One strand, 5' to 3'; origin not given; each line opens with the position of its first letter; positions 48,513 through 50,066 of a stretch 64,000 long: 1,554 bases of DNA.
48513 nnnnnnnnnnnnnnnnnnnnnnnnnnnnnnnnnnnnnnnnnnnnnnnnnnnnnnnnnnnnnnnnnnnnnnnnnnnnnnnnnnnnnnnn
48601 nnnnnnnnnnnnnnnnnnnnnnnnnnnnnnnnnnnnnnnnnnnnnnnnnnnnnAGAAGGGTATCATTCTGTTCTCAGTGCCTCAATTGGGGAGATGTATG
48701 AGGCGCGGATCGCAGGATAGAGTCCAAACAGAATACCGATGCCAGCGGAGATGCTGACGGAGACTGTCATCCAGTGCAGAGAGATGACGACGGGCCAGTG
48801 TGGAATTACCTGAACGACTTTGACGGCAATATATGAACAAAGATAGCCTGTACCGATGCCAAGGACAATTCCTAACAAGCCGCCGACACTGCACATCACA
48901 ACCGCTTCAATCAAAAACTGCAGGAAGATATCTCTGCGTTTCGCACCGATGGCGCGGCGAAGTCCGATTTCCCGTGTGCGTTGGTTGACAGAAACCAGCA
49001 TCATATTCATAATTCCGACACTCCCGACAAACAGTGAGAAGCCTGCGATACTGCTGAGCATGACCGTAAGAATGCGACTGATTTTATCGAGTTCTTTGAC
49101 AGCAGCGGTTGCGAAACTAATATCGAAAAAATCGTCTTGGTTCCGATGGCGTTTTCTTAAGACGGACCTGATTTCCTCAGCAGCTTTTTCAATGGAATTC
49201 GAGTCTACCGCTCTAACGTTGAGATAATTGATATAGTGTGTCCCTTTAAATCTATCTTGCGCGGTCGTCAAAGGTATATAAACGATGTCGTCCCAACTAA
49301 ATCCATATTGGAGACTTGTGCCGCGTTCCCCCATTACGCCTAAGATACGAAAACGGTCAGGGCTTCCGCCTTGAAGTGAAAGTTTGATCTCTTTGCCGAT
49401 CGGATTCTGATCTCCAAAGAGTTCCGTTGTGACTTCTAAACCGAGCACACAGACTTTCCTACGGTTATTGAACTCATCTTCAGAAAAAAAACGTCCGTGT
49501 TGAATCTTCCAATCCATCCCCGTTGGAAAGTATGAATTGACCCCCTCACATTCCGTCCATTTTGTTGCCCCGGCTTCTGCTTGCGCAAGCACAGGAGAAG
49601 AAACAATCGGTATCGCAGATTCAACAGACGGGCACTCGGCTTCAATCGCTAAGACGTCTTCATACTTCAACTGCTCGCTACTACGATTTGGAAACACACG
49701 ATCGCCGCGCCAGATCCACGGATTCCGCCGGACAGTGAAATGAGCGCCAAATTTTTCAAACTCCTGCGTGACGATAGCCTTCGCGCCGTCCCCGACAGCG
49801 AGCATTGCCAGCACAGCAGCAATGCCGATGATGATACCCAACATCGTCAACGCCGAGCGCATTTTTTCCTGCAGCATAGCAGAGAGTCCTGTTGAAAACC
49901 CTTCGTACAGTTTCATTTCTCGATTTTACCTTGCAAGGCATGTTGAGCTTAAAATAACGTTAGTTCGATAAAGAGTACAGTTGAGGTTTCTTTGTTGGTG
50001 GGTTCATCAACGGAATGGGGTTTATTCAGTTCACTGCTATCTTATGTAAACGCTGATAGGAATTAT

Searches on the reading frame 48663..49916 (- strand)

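Call 17: search_protein_families(library=pfam, proteins=[window:48663-49916:-], max_evalue=0.01)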
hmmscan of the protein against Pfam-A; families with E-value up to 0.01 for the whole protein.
window:48663-49916:- (417 aa): 2 families
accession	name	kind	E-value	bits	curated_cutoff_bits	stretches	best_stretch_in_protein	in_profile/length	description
PF12704.14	MacB_PCD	-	9.7e-48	163.6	27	1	21-251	1-206/207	MacB-like periplasmic core domain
PF02687.27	FtsX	-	6.9e-19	68.5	25.5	1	289-410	2-120/120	FtsX-like permease C-terminal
